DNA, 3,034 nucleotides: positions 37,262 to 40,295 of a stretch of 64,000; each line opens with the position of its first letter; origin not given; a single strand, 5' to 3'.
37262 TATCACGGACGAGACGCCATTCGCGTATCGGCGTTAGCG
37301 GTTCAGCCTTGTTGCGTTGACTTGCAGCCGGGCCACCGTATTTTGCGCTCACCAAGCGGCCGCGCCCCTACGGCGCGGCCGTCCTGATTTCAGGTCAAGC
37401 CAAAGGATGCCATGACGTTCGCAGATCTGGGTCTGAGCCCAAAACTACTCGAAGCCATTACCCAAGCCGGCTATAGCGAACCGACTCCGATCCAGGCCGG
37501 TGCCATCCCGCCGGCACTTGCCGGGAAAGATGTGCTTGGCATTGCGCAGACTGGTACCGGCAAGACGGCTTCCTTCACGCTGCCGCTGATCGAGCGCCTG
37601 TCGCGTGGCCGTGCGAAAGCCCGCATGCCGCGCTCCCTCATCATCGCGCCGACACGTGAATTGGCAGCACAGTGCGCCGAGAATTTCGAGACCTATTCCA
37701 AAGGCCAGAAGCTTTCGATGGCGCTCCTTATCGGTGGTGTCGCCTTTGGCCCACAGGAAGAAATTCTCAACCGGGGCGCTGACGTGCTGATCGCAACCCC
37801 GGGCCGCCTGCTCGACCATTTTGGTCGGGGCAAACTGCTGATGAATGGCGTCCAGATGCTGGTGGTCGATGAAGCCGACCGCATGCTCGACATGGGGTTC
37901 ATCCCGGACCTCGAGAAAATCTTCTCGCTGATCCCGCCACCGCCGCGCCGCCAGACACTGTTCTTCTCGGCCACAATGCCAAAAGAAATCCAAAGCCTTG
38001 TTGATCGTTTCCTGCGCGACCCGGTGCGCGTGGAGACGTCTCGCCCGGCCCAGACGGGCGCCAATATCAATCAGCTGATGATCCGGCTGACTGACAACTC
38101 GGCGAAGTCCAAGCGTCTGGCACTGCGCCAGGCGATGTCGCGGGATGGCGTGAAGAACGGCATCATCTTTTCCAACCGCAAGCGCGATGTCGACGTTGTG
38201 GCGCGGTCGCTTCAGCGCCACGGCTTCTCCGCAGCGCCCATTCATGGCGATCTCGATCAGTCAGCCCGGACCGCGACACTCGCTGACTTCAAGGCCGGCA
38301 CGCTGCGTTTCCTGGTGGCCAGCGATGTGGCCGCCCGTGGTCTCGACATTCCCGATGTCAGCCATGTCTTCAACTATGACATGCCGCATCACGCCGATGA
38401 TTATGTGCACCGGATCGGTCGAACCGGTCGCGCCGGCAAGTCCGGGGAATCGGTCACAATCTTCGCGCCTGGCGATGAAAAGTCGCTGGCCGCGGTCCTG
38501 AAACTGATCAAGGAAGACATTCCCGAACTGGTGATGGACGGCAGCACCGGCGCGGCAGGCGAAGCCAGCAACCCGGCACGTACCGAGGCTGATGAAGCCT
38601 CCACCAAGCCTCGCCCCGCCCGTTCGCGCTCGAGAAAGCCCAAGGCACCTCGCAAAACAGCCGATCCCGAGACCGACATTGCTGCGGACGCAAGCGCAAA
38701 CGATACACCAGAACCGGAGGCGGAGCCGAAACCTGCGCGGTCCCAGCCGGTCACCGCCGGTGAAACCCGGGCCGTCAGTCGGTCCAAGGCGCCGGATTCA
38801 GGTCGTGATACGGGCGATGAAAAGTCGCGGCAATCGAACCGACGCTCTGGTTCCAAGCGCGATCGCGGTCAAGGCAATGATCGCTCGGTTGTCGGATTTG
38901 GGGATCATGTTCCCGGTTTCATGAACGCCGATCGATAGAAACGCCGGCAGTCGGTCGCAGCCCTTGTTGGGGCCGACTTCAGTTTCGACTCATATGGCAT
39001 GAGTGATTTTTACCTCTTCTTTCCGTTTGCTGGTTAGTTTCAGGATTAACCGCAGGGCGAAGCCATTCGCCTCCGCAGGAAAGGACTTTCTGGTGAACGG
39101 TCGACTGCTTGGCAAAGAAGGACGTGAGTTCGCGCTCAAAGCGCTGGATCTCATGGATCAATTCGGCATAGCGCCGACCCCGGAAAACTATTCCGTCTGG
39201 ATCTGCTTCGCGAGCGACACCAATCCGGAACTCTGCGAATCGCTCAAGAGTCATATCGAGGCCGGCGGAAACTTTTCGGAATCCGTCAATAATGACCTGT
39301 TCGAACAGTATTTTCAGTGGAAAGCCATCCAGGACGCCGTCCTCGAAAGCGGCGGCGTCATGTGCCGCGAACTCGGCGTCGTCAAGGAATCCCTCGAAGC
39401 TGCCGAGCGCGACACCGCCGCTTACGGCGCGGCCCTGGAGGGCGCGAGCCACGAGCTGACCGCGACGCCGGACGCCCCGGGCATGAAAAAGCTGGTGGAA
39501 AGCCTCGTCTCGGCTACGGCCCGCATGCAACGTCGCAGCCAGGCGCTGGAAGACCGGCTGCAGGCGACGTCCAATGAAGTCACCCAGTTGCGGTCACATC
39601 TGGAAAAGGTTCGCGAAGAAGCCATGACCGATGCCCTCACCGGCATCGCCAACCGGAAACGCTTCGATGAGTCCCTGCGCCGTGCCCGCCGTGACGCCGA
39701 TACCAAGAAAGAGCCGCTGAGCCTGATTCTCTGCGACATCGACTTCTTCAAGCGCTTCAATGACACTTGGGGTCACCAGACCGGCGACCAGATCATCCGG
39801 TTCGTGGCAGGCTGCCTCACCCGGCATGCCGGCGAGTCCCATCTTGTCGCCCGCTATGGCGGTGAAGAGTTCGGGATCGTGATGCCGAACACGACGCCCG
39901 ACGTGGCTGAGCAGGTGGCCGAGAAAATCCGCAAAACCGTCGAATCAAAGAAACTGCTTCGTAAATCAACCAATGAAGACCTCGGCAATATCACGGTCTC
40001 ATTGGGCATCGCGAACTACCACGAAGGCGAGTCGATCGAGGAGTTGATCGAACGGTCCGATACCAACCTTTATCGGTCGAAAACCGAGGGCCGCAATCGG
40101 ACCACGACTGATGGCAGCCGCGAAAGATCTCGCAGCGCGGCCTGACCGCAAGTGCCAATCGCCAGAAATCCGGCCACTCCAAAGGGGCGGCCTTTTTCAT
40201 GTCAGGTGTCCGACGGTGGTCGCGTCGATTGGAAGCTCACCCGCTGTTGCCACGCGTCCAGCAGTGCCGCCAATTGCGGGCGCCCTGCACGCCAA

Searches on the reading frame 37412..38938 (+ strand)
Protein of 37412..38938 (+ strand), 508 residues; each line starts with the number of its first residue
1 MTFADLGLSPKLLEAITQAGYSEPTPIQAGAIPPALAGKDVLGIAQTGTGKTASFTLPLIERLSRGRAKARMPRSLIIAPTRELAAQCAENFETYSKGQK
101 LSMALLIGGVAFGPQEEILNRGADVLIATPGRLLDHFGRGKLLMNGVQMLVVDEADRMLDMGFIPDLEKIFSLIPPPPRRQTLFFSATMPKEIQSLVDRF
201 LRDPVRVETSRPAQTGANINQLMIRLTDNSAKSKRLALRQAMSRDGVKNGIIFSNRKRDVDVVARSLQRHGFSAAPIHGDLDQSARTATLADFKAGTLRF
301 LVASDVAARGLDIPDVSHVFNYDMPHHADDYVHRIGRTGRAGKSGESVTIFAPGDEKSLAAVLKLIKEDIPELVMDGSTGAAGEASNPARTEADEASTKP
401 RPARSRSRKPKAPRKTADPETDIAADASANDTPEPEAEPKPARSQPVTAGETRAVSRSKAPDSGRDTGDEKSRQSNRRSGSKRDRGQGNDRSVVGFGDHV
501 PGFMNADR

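Call 74: search_protein_families(library=pfam, proteins=[window:37412-38938:+], max_evalue=0.001)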
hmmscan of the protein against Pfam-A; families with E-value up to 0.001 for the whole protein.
window:37412-38938:+ (508 aa): 3 families
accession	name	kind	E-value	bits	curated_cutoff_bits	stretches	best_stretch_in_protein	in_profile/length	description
PF00270.35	DEAD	-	5e-48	163.4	26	1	25-195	1-166/167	DEAD/DEAH box helicase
PF00271.37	Helicase_C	-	1e-31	109.9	23.5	1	236-342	4-110/110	Helicase conserved C-terminal domain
PF04851.21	ResIII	-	1.1e-07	32.4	22.5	1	44-189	29-162/164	Type III restriction enzyme, res subunit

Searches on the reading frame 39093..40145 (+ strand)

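Call 74: search_protein_families(library=pfam, proteins=[window:39093-40145:+], max_evalue=0.001)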
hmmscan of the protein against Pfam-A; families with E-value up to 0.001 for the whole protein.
window:39093-40145:+ (350 aa): 2 families
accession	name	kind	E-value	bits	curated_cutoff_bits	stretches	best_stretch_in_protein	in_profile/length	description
PF00990.26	GGDEF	-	2.5e-46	157.8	23.8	1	177-336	1-161/161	Diguanylate cyclase, GGDEF domain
PF22335.1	Cas10-Cmr2_palm2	-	0.00012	22.6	27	1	255-337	57-132/133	Cas10/Cmr2, second palm domain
